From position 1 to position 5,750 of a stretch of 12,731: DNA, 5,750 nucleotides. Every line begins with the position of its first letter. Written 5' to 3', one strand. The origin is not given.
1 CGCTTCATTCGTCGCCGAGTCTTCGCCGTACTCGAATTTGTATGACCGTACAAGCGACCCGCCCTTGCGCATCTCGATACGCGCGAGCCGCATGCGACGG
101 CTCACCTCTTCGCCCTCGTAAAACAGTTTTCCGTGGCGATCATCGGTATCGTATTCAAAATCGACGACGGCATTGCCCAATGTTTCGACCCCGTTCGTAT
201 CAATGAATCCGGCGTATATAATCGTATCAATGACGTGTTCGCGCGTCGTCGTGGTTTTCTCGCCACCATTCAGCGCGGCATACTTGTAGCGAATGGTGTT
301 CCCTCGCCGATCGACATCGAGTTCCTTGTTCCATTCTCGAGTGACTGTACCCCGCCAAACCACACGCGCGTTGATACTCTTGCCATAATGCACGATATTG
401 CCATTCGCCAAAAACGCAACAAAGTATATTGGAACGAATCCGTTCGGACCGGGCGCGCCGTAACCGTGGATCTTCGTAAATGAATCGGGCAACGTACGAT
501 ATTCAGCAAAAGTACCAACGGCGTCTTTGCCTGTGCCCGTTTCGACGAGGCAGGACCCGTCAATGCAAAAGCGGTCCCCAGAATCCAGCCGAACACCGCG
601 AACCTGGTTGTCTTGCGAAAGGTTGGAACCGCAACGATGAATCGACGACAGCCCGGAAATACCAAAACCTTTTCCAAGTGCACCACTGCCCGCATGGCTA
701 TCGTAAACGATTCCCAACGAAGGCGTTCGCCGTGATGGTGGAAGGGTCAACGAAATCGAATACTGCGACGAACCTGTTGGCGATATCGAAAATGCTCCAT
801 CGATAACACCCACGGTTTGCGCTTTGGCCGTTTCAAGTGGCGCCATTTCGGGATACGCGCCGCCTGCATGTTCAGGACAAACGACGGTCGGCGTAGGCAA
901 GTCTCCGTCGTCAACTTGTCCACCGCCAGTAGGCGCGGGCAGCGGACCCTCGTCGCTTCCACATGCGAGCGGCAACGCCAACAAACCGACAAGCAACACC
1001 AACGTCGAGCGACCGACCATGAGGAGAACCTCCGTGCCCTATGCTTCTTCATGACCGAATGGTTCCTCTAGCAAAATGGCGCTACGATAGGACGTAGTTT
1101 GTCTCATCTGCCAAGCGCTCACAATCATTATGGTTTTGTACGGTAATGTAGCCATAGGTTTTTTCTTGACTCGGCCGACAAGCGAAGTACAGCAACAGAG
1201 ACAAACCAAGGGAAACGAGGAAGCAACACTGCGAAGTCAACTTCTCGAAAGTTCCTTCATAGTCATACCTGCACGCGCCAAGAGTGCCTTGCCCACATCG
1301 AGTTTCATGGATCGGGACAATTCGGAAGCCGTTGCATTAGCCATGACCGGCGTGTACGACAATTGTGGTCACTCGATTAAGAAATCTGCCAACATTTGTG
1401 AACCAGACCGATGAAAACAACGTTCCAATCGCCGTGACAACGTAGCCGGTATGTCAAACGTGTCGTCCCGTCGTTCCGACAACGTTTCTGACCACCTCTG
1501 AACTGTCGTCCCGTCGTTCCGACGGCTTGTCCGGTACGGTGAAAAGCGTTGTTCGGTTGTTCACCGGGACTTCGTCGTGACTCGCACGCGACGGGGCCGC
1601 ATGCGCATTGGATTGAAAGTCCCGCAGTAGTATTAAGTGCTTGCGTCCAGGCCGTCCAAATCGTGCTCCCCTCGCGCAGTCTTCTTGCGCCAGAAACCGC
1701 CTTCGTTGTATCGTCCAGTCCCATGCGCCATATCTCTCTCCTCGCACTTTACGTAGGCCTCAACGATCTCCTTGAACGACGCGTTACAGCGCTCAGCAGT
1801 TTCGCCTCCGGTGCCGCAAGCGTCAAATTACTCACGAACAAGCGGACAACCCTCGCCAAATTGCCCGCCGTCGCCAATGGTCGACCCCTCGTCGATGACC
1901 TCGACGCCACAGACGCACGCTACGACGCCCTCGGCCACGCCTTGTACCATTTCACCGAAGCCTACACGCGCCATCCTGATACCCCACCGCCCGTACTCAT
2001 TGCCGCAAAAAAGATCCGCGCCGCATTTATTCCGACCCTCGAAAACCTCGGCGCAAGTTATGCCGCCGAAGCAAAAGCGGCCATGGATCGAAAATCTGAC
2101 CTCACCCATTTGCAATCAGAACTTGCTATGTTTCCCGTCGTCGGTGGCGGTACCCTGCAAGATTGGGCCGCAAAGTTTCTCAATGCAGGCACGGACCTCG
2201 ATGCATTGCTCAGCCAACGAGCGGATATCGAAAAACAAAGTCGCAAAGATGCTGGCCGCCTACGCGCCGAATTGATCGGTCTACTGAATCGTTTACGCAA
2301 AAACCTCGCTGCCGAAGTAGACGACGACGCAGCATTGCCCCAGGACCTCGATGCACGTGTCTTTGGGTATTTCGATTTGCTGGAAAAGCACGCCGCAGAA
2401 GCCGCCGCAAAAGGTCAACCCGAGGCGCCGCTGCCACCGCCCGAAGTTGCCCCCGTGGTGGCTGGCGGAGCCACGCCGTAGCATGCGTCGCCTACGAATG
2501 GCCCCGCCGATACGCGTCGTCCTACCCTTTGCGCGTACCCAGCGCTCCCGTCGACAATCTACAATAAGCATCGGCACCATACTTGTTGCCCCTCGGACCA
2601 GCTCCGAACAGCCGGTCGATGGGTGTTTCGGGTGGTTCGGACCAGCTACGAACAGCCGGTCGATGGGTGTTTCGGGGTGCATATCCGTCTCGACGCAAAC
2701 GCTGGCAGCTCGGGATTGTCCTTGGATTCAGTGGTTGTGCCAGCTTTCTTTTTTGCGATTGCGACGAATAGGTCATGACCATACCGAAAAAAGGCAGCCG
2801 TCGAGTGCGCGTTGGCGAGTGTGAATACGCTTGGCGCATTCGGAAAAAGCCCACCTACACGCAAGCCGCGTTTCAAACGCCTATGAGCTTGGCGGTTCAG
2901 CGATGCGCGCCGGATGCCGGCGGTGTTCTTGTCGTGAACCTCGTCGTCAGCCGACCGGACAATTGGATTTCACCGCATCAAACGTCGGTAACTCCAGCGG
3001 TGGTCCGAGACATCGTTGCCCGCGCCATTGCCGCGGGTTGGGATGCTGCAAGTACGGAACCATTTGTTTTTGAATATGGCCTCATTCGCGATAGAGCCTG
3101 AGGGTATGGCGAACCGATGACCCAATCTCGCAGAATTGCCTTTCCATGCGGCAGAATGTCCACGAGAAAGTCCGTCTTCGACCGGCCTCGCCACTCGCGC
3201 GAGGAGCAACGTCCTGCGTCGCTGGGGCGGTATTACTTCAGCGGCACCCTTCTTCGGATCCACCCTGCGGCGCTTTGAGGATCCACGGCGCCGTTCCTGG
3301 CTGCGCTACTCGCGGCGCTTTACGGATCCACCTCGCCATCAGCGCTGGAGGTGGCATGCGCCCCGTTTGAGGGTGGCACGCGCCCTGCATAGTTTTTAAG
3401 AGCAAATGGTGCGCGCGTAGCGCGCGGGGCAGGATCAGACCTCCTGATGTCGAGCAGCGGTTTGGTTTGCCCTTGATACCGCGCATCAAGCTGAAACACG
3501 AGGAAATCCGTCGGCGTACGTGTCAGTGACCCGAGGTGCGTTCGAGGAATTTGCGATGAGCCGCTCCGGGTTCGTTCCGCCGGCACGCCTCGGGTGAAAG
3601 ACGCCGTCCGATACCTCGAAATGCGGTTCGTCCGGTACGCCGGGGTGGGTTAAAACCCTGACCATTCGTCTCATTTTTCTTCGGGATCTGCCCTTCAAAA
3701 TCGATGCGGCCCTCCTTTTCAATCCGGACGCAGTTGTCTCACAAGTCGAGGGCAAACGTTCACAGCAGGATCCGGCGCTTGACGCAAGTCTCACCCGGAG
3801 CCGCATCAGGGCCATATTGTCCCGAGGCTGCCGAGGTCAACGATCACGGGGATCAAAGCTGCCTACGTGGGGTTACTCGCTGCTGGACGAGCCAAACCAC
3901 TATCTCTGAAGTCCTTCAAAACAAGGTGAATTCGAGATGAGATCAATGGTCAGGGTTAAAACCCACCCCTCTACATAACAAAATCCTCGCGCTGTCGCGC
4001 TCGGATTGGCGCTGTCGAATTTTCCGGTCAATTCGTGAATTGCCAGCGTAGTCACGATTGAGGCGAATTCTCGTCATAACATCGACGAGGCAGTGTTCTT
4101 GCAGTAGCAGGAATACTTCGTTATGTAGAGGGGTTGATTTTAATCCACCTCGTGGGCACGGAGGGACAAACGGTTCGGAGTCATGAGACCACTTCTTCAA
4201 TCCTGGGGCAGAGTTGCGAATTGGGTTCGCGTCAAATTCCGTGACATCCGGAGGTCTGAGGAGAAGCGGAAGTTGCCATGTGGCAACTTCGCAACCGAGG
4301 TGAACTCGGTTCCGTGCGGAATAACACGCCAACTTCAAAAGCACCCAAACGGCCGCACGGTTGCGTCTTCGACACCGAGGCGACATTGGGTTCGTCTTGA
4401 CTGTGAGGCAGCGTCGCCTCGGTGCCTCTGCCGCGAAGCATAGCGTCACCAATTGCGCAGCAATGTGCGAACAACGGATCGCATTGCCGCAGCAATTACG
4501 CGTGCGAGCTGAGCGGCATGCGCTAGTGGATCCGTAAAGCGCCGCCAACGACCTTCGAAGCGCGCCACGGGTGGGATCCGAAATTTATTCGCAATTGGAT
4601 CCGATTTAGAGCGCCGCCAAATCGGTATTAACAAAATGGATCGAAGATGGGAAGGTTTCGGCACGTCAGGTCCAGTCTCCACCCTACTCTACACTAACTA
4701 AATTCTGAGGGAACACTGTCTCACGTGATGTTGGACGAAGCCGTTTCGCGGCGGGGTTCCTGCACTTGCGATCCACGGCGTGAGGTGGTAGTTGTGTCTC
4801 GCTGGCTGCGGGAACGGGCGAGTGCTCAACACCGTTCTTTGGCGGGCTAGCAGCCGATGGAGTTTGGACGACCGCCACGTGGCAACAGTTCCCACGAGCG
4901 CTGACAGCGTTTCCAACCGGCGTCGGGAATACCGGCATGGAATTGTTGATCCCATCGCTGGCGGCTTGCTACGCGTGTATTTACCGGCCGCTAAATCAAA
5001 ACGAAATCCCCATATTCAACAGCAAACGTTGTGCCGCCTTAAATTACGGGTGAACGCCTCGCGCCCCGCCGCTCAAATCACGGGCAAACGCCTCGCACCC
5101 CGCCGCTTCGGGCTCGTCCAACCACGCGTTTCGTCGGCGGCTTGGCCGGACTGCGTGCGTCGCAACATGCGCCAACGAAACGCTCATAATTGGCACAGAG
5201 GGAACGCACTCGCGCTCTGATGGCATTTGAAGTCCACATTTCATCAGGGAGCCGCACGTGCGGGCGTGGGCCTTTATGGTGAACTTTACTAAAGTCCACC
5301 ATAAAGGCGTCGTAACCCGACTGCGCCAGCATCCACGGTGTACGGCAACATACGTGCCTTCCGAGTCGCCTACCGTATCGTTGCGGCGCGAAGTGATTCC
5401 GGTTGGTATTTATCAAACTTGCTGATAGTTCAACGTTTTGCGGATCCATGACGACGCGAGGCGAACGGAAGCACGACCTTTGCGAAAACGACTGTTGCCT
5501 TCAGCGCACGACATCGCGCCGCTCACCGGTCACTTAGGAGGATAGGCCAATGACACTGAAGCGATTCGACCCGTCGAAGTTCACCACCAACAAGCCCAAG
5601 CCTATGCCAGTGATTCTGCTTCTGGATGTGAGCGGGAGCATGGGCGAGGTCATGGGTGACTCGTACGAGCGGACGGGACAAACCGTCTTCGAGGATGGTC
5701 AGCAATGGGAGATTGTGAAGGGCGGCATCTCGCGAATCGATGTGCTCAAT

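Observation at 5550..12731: Translationally coupled vWA - vWA - Ser/Thr kinase - SF1 helicase - (wHTH?) cassette: candidate undescribed conflict/defence system related to, but distinct from, the TerY-P triad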

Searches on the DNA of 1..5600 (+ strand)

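Call 111: search_rna_families(source=window, start=1, end=5600, threshold=evalue, max_evalue=0.1)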
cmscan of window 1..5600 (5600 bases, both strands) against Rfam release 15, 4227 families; matches with E-value up to 0.1: 0.
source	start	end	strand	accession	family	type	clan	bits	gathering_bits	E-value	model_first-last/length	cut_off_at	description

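Call 112: search_dna_similar(query=window:1-5500:+, collection=plasmids, mode=distant, max_evalue=0.00001, max_rows=8)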
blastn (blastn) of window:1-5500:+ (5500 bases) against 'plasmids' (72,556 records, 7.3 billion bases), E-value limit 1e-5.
No match.

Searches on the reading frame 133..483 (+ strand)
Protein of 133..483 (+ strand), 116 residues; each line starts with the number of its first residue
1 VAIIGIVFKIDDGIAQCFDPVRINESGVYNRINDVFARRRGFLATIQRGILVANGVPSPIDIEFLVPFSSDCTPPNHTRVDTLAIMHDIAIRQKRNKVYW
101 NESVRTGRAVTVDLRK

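Call 41: search_protein_families(library=pfam, proteins=[window:133-483:+], max_evalue=0.1)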
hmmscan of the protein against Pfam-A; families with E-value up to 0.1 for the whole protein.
window:133-483:+ (116 aa): 1 family
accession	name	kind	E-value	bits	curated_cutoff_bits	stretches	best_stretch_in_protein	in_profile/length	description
PF22629.2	ACT_AHAS_ss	-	0.061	13.9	27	1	24-47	7-30/67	AHAS small subunit-like ACT domain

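Call 118: search_protein_families(library=padloc, proteins=[window:133-480:+], max_evalue=0.01)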
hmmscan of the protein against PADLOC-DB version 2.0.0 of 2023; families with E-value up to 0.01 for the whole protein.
window:133-480:+ (116 aa): 0 families

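Call 119: search_protein_families(library=phrogs, proteins=[window:133-480:+], max_evalue=0.01)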
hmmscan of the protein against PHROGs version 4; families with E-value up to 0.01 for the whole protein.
window:133-480:+ (116 aa): 0 families

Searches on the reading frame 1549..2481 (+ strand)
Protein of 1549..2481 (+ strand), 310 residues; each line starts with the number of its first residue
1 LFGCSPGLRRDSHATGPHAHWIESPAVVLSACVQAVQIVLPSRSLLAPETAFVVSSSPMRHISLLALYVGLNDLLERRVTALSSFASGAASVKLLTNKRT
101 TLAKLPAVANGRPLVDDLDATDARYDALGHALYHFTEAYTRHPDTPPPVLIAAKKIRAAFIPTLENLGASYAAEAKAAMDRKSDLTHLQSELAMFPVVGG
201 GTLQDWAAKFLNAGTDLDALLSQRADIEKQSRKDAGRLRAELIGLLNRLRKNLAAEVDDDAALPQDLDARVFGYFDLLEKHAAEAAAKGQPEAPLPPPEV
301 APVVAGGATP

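Call 41: search_protein_families(library=pfam, proteins=[window:1549-2481:+], max_evalue=0.1)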
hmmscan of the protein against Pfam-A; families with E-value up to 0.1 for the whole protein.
window:1549-2481:+ (310 aa): 0 families

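Call 117: search_protein_representatives(protein=window:1723-2478:+)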
Query: 252 residues. Proteins with E-value up to 0.001 (for the whole library): 399; up to 1e-10: 300; up to 1e-30: 78. The best 150 are listed.
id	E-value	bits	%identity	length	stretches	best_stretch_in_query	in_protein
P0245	1.5e-63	231.2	53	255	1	1-246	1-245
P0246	1.3e-55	205.3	46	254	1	1-243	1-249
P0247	9.3e-55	202.5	50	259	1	6-252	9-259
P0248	3.3e-53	197.4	47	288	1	4-235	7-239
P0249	1.9e-52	194.9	49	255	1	6-231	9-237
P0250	4.0e-51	190.6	52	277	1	1-231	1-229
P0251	2.3e-48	181.6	45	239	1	1-232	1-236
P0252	2.8e-45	171.5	44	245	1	5-238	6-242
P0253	6.5e-44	167.0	43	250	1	4-239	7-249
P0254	6.9e-44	166.9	41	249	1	1-234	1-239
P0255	7.6e-44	166.8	43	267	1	6-239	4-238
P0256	2.2e-43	165.3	42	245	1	4-242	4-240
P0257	5.1e-43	164.1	43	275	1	4-222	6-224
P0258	5.1e-43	164.0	41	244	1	3-234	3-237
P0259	9.6e-43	163.2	53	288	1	69-232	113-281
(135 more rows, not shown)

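Call 118: search_protein_families(library=padloc, proteins=[window:1723-2478:+], max_evalue=0.01)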
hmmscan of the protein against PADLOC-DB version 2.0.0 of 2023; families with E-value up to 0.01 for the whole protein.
window:1723-2478:+ (252 aa): 0 families

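Call 119: search_protein_families(library=phrogs, proteins=[window:1723-2478:+], max_evalue=0.01)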
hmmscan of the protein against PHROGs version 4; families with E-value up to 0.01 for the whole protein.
window:1723-2478:+ (252 aa): 0 families
